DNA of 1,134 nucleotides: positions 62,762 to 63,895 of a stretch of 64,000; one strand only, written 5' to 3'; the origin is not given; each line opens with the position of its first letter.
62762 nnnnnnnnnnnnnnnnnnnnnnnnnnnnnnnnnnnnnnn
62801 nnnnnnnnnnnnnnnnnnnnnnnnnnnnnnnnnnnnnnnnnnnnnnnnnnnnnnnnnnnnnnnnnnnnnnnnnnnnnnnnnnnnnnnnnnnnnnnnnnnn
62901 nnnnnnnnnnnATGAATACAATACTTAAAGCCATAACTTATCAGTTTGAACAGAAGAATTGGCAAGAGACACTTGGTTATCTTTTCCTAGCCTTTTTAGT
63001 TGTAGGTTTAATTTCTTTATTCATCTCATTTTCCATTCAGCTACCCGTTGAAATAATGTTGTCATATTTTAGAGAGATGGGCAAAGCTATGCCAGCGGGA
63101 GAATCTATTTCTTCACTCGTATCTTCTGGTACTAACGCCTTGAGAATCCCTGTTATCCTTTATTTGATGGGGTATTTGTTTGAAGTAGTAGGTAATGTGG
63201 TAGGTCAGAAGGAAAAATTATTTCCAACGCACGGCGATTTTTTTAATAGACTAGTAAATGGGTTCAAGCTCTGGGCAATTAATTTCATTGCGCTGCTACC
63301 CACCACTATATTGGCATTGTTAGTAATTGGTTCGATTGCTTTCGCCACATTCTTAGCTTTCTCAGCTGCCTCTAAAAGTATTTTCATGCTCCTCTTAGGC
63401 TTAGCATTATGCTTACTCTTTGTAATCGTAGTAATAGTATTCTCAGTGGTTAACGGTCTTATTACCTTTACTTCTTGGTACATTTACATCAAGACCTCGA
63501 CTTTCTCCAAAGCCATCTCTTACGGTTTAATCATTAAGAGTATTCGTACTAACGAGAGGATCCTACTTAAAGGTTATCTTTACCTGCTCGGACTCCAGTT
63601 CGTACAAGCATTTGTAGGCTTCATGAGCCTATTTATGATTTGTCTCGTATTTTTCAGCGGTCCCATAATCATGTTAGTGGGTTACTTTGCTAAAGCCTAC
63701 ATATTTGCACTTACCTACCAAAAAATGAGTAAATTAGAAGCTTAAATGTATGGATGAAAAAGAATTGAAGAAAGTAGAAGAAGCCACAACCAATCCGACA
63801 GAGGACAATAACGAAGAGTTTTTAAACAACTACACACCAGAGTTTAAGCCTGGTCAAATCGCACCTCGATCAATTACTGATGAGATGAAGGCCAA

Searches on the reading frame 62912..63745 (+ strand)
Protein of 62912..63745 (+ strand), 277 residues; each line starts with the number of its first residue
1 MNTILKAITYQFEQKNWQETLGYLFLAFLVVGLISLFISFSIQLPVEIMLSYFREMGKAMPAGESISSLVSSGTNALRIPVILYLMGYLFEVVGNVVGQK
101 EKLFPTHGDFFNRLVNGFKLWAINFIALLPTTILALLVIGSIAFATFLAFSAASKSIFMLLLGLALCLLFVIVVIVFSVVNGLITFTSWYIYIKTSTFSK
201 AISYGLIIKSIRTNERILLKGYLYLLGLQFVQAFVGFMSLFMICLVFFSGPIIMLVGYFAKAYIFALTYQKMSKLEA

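Call 17: find_encoding_contigs(protein=window:62912-63745:+, flank=10000, max_places=10)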
Protein window:62912-63745:+ (277 aa): 14 contigs read that carry it; 10 places shown.
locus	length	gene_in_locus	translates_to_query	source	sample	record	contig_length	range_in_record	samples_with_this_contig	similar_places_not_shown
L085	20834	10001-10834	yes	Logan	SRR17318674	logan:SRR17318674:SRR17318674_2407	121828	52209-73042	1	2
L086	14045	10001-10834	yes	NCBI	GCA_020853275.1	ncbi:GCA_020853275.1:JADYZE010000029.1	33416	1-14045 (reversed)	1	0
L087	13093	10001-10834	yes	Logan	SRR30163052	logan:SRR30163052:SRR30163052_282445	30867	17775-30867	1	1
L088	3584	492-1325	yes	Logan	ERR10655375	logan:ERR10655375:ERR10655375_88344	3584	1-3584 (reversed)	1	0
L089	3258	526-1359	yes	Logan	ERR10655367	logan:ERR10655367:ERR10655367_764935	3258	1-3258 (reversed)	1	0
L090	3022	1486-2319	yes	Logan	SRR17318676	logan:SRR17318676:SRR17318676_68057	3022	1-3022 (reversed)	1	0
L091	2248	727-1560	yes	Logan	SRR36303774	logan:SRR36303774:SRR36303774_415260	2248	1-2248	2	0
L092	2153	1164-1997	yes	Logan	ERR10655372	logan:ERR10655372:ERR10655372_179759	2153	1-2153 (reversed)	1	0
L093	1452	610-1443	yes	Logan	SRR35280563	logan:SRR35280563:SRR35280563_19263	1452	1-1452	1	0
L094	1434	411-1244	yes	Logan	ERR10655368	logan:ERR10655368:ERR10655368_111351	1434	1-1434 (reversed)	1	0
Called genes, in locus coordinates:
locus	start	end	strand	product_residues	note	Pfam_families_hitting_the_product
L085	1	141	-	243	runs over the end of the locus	PF06750:A24_N_bact, PF01478:Peptidase_A24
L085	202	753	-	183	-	PF07963:N_methyl (weak)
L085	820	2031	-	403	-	PF28597:T2SSF_N, PF00482:T2SSF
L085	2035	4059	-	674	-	PF00437:T2SSE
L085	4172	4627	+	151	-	-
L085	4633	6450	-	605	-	PF05157:MshEN, PF00437:T2SSE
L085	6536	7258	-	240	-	-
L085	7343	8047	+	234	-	PF13177:DNA_pol3_delta2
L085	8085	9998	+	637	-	PF02518:HATPase_c, PF00204:DNA_gyraseB, PF01751:Toprim, PF00986:DNA_gyraseB_C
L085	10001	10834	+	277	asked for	PF13197:DUF4013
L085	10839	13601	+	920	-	PF00521:DNA_topoisoIV, PF03989:DNA_gyraseA_C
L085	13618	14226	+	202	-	PF07690:MFS_1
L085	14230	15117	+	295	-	PF02557:VanY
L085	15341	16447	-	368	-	PF02156:Glyco_hydro_26 (weak)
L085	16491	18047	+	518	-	PF00535:Glycos_transf_2, PF03552:Cellulose_synt (faint), PF13641:Glyco_tranf_2_3, PF13632:Glyco_trans_2_3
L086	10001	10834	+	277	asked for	PF13197:DUF4013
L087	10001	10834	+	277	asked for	PF13197:DUF4013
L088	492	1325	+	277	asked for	PF13197:DUF4013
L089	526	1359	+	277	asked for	PF13197:DUF4013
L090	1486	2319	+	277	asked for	PF13197:DUF4013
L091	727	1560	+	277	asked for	PF13197:DUF4013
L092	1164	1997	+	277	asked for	PF13197:DUF4013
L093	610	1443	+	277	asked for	PF13197:DUF4013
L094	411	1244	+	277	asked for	PF13197:DUF4013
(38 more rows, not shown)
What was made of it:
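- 62912..63745 (+): DUF4013 membrane protein between gyrB and gyrA. It is the exact-match anchor used to find the same-strain contigs. Call 17 (14 contigs carry the identical protein).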
